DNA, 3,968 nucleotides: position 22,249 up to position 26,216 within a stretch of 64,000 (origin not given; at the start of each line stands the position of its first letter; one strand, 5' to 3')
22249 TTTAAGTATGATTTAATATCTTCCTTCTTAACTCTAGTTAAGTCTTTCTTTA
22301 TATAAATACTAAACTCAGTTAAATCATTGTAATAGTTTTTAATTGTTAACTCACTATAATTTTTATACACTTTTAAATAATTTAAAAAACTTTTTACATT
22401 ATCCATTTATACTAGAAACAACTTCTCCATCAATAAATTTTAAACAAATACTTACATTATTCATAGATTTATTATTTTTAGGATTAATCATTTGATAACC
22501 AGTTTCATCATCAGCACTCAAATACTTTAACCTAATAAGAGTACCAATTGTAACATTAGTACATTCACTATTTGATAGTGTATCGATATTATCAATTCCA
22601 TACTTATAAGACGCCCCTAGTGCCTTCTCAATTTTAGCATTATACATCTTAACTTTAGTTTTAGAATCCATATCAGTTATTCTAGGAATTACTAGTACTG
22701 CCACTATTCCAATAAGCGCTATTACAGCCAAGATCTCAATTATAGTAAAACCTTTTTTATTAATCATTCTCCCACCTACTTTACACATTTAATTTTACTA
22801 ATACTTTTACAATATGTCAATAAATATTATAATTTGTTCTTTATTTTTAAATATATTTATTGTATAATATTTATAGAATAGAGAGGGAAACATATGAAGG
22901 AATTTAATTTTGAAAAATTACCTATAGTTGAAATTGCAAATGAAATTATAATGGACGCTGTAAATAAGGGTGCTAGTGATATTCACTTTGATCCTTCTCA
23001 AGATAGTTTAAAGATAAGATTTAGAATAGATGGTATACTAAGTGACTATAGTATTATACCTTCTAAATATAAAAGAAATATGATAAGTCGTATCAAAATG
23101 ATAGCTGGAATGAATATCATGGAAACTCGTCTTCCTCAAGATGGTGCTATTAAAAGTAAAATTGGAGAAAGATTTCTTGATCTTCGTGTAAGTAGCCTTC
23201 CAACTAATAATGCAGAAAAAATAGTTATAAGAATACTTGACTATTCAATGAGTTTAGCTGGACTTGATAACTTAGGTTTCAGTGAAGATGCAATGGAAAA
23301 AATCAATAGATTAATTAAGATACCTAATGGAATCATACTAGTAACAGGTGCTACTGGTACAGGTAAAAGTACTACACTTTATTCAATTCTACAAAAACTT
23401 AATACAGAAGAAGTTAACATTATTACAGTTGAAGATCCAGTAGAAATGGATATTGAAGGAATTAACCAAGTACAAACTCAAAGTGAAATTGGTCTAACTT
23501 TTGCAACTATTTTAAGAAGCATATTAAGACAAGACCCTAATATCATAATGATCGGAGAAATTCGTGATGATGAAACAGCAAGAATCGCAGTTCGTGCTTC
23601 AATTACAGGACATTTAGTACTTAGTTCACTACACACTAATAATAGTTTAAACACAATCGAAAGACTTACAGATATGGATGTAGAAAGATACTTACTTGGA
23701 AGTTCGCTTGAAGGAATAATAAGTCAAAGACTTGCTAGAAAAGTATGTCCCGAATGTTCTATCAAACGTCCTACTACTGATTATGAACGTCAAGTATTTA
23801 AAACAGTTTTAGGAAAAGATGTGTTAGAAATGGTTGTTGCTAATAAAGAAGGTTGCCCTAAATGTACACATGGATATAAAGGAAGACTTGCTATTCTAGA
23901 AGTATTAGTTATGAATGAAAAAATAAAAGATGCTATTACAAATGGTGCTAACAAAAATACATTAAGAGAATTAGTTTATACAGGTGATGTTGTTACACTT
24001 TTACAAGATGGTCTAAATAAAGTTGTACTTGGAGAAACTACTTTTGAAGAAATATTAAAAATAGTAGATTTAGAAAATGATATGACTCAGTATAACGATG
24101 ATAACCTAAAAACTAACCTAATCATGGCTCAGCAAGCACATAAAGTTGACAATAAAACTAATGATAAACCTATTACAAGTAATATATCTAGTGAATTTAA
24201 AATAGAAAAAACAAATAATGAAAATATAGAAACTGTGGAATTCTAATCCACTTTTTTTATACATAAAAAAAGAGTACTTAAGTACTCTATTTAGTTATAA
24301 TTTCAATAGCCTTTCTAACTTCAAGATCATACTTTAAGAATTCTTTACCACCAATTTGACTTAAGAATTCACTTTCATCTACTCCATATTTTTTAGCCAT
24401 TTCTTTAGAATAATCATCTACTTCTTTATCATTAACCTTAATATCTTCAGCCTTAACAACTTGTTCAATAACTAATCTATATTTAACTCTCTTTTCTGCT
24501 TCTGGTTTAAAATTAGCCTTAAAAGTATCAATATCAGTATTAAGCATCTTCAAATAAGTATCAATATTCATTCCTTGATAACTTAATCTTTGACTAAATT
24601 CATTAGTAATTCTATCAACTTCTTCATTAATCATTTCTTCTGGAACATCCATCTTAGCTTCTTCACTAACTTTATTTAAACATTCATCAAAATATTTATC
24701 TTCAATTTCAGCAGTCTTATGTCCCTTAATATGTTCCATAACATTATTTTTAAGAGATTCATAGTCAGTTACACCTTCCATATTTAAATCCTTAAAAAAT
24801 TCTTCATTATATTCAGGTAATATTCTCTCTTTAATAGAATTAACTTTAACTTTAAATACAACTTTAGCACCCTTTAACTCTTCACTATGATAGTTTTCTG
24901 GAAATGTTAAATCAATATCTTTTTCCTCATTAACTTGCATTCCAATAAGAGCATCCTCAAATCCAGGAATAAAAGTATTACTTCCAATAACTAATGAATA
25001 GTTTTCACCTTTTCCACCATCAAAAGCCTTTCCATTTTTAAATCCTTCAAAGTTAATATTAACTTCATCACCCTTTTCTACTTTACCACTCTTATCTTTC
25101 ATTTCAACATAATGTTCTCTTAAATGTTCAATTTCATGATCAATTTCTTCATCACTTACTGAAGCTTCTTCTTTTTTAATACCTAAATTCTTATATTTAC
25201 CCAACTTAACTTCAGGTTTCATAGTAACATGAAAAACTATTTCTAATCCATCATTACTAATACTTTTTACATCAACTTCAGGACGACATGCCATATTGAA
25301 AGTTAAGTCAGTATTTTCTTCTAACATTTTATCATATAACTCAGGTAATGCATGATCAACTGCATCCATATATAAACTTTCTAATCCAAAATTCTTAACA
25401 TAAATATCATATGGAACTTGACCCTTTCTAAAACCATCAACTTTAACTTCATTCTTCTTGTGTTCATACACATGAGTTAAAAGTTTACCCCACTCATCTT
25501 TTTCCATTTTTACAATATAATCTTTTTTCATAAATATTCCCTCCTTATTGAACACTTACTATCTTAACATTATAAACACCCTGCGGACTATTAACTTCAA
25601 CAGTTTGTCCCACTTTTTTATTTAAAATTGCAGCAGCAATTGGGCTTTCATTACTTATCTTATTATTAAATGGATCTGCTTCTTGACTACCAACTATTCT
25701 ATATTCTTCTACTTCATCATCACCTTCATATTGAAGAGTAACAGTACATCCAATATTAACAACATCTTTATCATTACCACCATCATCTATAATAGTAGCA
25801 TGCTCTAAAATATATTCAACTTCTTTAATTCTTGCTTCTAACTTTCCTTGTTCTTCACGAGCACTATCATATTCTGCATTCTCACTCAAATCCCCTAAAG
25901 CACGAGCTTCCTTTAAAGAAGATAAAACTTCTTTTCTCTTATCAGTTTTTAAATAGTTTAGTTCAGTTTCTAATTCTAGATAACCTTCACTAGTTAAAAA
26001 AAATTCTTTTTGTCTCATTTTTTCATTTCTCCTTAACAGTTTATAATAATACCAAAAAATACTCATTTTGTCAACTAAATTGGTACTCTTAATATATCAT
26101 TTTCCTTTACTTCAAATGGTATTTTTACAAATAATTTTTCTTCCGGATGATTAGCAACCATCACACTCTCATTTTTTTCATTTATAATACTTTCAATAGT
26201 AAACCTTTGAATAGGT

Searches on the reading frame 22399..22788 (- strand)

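Call 85: search_protein_families(library=pfam, proteins=[window:22399-22788:-], max_evalue=0.001)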
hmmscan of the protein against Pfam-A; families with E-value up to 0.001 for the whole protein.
window:22399-22788:- (129 aa): 1 family
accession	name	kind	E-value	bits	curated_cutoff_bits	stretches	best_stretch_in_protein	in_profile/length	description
PF07963.17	N_methyl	-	1.3e-05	25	21.2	1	10-33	3-26/27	Prokaryotic N-terminal methylation motif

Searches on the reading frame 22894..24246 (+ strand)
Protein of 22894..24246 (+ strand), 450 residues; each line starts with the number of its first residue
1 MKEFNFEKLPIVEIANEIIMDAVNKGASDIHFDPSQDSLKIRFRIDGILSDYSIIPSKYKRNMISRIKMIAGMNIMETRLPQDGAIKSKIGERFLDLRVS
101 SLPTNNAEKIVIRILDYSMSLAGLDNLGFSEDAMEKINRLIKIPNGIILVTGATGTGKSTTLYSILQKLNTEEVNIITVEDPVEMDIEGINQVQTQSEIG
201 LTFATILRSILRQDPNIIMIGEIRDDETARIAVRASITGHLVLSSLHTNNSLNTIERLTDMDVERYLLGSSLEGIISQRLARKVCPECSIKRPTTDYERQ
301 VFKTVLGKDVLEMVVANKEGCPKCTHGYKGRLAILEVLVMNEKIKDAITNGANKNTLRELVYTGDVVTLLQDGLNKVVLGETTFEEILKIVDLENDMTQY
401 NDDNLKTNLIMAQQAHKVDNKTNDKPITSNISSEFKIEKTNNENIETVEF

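Call 85: search_protein_families(library=pfam, proteins=[window:22894-24246:+], max_evalue=0.001)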
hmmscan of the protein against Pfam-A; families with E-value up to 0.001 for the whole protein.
window:22894-24246:+ (450 aa): 6 families
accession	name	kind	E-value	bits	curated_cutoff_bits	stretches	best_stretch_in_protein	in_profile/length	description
PF00437.27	T2SSE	-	9.9e-125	416.5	24.9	1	9-388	6-369/370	Type II/IV secretion system protein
PF13401.12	AAA_22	-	7.7e-06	26.7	27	1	145-190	5-50/130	AAA domain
PF13173.12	AAA_14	-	3e-05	24.5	27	1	145-237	2-85/129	AAA domain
PF05872.18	HerA_C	-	0.00029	20.1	22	1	136-199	12-73/502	Helicase HerA-like C-terminal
PF25199.1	nSTAND_NTPase5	-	0.0003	21.1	34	1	145-194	41-91/145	Novel STAND NTPase 5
PF20720.3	nSTAND3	-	0.00096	19.3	27.2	0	144-185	16-57/155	Novel STAND NTPase 3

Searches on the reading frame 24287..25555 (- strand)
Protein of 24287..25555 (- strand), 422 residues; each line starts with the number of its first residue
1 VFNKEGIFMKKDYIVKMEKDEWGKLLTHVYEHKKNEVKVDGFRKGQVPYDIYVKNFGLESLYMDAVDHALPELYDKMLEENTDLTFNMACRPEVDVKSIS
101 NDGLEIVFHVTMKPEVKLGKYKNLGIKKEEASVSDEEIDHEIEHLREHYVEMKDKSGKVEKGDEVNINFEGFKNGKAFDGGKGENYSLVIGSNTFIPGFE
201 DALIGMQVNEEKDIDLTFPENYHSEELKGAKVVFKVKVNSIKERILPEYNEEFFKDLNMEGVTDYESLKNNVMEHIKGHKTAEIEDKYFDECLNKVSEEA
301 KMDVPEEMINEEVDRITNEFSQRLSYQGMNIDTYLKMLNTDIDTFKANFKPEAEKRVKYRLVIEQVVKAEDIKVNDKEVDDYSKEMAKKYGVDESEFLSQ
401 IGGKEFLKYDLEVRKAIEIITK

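Call 85: search_protein_families(library=pfam, proteins=[window:24287-25555:-], max_evalue=0.001)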
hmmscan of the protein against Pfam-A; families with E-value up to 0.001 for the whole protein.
window:24287-25555:- (422 aa): 3 families
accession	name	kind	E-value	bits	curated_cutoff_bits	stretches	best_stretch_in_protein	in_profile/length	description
PF05698.19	Trigger_C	-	1.1e-35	123.5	22.7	1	266-421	3-161/162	Bacterial trigger factor protein (TF) C-terminus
PF05697.18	Trigger_N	-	2.6e-29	102.8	22.2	1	10-145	12-144/144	Bacterial trigger factor protein (TF)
PF00254.34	FKBP_C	-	1.1e-18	67.7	21.1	1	158-238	4-93/94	FKBP-type peptidyl-prolyl cis-trans isomerase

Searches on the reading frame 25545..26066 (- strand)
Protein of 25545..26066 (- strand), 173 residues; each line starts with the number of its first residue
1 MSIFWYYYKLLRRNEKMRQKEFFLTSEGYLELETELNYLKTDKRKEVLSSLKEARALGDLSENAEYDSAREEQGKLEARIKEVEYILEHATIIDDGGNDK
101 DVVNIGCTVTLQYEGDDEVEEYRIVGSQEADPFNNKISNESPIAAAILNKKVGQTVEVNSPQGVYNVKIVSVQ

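Call 85: search_protein_families(library=pfam, proteins=[window:25545-26066:-], max_evalue=0.001)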
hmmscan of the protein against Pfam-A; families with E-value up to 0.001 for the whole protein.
window:25545-26066:- (173 aa): 2 families
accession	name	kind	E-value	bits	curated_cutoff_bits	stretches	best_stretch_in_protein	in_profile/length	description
PF01272.25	GreA_GreB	-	2.4e-28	98.4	26.9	1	99-172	2-75/77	Transcription elongation factor, GreA/GreB, C-term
PF03449.20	GreA_GreB_N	-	1.8e-26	92.6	24.5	1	23-92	2-71/71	Transcription elongation factor, N-terminal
